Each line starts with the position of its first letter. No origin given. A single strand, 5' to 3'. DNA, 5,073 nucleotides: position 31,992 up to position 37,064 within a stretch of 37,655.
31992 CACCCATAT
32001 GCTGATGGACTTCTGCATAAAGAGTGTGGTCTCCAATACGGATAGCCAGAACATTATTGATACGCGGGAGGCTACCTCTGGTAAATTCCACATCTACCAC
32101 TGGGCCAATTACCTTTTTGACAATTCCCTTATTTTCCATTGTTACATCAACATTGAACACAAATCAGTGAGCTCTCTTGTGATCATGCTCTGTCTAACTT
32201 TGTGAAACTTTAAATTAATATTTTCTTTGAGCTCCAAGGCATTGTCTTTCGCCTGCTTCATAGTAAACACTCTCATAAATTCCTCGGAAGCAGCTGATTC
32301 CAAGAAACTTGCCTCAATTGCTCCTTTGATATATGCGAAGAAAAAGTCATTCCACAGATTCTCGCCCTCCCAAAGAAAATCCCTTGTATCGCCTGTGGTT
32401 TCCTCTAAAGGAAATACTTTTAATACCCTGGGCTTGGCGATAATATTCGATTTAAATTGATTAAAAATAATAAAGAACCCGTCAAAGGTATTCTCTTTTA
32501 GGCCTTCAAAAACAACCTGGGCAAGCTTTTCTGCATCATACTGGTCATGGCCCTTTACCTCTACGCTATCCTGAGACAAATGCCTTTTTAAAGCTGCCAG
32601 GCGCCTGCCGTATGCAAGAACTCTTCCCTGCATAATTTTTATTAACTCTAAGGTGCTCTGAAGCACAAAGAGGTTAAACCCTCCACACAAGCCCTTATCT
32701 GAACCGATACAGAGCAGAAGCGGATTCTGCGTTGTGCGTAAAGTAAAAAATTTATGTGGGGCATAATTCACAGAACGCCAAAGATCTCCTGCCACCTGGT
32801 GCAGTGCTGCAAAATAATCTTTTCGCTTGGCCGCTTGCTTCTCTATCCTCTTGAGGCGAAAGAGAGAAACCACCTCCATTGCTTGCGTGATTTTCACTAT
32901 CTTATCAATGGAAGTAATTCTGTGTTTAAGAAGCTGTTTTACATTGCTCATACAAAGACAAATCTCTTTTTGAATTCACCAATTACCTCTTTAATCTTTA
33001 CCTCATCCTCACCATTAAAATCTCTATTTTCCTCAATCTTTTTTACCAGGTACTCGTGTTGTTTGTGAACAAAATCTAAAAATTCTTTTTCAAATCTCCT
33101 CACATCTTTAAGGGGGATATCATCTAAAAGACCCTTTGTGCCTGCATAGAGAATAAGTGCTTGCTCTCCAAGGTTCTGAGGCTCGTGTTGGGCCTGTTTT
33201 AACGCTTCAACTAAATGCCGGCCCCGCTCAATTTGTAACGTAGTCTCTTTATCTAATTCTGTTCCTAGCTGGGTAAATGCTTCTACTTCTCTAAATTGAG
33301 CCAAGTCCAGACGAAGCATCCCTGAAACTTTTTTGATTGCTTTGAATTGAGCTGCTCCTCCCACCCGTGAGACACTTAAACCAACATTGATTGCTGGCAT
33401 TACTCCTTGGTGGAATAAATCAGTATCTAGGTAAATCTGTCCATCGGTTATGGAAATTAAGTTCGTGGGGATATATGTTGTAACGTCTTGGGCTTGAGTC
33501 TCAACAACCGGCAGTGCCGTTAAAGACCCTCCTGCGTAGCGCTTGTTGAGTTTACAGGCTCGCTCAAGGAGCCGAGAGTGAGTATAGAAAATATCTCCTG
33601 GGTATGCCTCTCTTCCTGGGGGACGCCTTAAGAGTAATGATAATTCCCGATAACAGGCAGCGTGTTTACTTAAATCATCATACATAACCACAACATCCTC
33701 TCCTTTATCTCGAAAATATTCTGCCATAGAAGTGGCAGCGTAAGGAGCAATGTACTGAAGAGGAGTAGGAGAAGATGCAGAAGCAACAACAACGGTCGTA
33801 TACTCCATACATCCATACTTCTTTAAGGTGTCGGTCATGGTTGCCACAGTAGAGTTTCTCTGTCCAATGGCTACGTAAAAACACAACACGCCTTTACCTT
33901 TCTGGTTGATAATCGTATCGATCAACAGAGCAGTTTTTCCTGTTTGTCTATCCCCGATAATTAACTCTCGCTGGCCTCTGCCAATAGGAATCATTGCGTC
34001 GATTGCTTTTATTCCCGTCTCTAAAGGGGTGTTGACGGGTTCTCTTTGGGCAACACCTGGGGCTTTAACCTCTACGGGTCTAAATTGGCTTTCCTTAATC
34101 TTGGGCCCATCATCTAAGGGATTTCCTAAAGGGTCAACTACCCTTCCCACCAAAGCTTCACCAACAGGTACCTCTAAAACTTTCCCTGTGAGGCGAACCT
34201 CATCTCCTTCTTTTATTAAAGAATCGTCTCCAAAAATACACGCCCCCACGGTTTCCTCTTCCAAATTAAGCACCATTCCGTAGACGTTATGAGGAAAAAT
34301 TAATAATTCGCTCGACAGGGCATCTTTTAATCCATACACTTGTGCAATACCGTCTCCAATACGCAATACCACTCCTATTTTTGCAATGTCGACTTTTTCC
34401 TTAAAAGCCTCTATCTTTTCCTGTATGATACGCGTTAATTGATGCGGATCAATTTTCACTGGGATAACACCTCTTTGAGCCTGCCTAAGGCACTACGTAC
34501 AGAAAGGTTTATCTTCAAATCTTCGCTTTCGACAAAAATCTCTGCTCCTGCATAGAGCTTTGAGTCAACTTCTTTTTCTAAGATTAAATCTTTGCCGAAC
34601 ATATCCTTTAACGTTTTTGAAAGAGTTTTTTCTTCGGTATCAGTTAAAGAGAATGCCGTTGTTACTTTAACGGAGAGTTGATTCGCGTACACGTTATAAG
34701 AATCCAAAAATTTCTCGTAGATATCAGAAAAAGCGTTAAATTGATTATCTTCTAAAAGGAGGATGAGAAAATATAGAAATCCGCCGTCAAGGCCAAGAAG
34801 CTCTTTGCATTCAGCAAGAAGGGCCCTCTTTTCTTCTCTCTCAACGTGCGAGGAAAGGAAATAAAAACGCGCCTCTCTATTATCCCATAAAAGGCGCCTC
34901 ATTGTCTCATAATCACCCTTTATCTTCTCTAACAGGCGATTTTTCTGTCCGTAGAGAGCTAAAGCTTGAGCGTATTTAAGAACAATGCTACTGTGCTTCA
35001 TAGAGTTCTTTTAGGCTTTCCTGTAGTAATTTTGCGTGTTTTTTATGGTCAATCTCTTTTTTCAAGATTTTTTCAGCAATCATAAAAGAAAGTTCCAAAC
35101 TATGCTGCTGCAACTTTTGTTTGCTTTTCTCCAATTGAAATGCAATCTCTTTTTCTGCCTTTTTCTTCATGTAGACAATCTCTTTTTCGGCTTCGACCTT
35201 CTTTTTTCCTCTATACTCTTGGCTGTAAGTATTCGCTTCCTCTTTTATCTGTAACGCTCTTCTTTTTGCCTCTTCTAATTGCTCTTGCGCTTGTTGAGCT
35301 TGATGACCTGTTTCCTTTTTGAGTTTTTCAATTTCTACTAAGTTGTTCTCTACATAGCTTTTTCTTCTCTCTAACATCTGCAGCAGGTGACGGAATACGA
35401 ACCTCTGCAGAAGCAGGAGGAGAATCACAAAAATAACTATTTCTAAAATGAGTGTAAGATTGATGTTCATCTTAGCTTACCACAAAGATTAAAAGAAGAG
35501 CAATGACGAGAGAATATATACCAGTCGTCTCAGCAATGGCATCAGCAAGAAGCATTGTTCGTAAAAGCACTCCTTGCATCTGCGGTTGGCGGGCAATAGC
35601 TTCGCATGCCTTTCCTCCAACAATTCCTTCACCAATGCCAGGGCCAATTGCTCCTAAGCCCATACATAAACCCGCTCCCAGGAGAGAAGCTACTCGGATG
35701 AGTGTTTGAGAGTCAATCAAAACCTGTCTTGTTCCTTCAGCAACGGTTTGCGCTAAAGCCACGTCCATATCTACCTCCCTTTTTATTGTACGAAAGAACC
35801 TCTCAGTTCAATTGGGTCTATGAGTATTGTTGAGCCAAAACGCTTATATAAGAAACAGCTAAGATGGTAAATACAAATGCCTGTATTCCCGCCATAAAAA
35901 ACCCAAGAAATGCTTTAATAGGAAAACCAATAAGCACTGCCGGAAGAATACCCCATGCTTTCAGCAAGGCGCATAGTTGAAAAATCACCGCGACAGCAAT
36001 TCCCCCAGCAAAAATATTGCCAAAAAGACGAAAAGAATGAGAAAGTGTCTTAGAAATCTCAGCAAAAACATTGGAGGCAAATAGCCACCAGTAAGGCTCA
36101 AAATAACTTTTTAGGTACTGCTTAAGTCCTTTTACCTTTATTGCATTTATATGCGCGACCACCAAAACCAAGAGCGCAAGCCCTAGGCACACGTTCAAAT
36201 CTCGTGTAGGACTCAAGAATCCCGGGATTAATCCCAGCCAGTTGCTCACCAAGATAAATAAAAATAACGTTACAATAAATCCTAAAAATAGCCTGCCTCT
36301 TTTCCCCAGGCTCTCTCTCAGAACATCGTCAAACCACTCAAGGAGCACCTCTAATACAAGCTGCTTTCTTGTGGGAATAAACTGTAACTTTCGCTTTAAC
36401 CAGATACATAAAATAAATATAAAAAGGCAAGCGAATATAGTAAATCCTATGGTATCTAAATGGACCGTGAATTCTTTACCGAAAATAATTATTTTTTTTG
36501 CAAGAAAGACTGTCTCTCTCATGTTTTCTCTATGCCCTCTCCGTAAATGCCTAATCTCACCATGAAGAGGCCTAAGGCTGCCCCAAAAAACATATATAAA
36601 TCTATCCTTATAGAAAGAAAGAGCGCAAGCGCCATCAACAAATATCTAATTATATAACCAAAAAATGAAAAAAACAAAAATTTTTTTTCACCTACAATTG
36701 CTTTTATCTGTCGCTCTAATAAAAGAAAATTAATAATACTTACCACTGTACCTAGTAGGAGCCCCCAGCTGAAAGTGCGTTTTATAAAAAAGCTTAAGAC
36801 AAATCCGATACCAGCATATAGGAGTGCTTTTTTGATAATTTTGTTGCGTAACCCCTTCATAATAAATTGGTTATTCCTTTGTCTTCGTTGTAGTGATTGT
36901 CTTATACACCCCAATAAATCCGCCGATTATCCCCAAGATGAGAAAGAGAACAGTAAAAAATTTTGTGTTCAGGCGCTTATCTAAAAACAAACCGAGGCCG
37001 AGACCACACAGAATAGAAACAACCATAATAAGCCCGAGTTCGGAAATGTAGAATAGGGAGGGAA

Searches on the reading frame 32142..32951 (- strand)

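Call 44: search_protein_families(library=pfam, proteins=[window:32142-32951:-], max_evalue=0.001)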
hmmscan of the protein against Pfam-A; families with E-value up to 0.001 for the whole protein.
window:32142-32951:- (269 aa): 1 family
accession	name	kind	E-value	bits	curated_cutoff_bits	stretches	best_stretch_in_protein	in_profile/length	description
PF00231.24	ATP-synt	-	1.1e-51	176.7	39.9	1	8-266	5-280/285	ATP synthase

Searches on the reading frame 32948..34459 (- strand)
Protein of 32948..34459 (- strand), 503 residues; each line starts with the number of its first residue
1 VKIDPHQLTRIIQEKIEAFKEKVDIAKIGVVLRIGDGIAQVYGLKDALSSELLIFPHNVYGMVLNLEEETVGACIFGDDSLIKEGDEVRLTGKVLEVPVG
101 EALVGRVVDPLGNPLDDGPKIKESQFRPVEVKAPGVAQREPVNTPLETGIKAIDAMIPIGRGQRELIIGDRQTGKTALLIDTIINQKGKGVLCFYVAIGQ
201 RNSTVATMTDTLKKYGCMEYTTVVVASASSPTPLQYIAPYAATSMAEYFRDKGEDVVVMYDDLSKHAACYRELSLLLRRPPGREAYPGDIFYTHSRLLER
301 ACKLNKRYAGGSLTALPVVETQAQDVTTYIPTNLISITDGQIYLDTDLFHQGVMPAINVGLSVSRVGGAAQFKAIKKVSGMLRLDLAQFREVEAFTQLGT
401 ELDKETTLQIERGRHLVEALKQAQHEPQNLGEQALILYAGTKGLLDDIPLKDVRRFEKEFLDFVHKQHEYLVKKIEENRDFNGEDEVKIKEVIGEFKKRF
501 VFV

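Call 44: search_protein_families(library=pfam, proteins=[window:32948-34459:-], max_evalue=0.001)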
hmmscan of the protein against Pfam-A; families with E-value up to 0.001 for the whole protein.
window:32948-34459:- (503 aa): 4 families
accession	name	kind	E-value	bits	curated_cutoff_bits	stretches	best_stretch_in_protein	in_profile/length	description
PF00006.31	ATP-synt_ab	-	4.8e-84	281.7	29.5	1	149-364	1-213/213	ATP synthase alpha/beta family, nucleotide-binding domain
PF00306.32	ATP-synt_ab_C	-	6.1e-43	146.6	27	1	371-496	1-126/126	ATP synthase alpha/beta chain, C terminal domain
PF02874.29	ATP-synt_ab_N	-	1.3e-15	58.1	20.9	1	26-92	3-69/69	ATP synthase alpha/beta family, beta-barrel domain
PF01637.24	ATPase_2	-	0.00025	21.4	33.2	1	148-266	6-122/225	ATPase domain predominantly from Archaea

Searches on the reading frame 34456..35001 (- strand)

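Call 44: search_protein_families(library=pfam, proteins=[window:34456-35001:-], max_evalue=0.001)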
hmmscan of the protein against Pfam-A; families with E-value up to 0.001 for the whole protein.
window:34456-35001:- (181 aa): 1 family
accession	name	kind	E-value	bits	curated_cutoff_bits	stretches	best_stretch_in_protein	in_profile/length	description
PF00213.23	OSCP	-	7.4e-29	101.5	22.3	1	9-179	4-172/172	ATP synthase delta (OSCP) subunit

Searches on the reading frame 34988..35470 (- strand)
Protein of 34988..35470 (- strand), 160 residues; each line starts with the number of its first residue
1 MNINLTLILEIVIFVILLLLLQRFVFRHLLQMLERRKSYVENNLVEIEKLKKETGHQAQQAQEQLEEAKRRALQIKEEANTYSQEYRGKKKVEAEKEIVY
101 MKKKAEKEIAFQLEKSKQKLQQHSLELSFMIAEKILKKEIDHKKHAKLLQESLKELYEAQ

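Call 44: search_protein_families(library=pfam, proteins=[window:34988-35470:-], max_evalue=0.001)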
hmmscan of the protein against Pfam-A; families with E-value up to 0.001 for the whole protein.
window:34988-35470:- (160 aa): 2 families
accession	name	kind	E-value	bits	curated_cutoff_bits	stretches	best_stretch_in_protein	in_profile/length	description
PF00430.23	ATP-synt_B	-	5.8e-21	75.4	28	1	6-136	1-131/132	ATP synthase B/B' CF(0)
PF19745.5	FUT8_N_cat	-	0.00059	19.2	27.6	1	13-158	11-160/499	Alpha-(1,6)-fucosyltransferase N- and catalytic domains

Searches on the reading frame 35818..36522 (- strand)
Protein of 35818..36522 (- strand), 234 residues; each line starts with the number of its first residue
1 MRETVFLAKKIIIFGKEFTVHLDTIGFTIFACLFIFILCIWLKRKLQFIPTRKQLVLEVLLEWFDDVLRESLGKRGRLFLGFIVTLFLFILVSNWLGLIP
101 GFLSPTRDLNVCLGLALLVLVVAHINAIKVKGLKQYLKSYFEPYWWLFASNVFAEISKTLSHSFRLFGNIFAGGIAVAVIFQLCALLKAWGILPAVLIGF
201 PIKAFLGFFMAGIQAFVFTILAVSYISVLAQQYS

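Call 44: search_protein_families(library=pfam, proteins=[window:35818-36522:-], max_evalue=0.001)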
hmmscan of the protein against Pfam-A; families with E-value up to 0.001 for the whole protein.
window:35818-36522:- (234 aa): 1 family
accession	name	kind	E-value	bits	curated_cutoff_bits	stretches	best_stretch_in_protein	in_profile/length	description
PF00119.25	ATP-synt_A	-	9.1e-48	163.4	33.9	1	27-227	3-217/217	ATP synthase A chain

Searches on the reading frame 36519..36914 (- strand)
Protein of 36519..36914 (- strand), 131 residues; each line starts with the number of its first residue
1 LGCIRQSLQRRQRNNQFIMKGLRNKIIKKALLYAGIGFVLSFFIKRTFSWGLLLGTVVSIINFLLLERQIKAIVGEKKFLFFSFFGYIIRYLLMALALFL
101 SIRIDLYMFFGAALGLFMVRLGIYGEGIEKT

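Call 44: search_protein_families(library=pfam, proteins=[window:36519-36914:-], max_evalue=0.001)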
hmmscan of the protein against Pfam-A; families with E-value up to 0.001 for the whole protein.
window:36519-36914:- (131 aa): 1 family
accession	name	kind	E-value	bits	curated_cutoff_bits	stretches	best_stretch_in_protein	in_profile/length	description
PF03899.21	ATP-synt_I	-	8.9e-09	36.1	25.1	1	31-117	8-99/99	ATP synthase I chain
